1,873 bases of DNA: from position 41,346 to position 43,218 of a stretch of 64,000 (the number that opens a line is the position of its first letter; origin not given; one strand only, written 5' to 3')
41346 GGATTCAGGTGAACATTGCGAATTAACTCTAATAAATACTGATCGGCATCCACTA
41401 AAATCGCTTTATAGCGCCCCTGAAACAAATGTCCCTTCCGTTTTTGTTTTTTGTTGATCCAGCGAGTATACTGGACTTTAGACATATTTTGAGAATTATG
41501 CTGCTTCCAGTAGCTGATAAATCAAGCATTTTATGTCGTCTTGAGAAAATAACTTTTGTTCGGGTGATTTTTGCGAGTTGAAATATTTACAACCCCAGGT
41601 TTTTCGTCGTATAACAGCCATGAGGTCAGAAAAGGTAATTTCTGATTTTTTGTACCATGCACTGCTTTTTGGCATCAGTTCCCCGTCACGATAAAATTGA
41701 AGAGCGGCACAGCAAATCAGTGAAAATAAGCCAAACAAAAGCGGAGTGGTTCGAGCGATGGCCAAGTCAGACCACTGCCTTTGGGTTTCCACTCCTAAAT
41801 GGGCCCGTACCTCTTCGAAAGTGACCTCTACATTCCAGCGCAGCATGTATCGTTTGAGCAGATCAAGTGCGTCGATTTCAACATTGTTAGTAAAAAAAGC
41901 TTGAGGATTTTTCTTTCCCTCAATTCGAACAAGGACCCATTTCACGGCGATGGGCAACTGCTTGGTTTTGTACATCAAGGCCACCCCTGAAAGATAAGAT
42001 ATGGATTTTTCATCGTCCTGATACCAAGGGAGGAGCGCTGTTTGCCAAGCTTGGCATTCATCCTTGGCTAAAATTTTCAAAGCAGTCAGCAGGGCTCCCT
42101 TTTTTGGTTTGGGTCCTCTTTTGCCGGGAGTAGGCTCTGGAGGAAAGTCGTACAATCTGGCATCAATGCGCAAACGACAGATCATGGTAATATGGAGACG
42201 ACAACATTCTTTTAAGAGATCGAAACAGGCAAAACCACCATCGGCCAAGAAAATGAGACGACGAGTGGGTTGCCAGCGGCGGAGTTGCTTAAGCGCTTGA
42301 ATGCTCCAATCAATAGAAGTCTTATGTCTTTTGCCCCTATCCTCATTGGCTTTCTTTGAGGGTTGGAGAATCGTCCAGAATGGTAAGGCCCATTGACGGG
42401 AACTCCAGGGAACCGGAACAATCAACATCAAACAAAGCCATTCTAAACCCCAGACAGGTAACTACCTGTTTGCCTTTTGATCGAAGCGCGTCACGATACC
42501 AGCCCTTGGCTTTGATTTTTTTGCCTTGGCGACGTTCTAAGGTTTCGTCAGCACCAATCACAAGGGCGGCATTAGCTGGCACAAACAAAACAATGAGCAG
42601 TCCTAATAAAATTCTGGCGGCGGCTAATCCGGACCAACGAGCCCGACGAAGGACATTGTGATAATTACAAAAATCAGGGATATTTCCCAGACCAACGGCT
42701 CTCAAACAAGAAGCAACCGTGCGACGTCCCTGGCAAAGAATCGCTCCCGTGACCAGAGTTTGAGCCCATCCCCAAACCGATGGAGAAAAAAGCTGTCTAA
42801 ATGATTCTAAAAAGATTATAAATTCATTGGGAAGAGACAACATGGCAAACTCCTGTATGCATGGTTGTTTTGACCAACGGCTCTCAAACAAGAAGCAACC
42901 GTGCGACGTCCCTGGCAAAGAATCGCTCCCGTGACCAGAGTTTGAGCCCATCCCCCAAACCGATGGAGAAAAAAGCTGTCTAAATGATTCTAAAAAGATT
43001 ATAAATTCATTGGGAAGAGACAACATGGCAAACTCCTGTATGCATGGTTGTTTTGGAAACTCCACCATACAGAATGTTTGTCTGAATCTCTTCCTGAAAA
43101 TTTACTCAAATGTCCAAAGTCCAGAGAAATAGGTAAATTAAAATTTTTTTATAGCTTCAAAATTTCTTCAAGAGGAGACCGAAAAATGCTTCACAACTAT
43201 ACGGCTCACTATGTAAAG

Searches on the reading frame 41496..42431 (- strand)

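Call 12: search_protein_families(library=pfam, proteins=[window:41496-42431:-], max_evalue=0.01)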
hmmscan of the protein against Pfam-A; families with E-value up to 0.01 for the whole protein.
window:41496-42431:- (311 aa): 2 families
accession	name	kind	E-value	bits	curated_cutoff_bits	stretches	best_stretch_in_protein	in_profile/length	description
PF13546.12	DDE_5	-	2.1e-10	41.1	27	1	5-115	126-241/272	DDE superfamily endonuclease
PF01609.27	DDE_Tnp_1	-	2.9e-07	30.9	23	1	45-217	67-179/200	Transposase DDE domain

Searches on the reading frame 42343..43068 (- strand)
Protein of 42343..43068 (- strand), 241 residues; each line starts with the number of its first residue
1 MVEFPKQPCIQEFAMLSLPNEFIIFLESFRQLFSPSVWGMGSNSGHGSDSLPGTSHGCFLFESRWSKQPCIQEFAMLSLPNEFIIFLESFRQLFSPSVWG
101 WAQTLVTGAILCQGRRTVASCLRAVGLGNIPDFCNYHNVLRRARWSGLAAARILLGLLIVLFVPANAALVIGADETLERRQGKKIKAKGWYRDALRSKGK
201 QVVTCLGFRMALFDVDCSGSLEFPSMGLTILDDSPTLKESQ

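Call 12: search_protein_families(library=pfam, proteins=[window:42343-43068:-], max_evalue=0.01)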
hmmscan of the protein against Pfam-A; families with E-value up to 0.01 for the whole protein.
window:42343-43068:- (241 aa): 1 family
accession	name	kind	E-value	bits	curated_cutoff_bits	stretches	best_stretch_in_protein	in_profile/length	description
PF13546.12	DDE_5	-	2e-11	44.4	27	1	101-198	14-109/272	DDE superfamily endonuclease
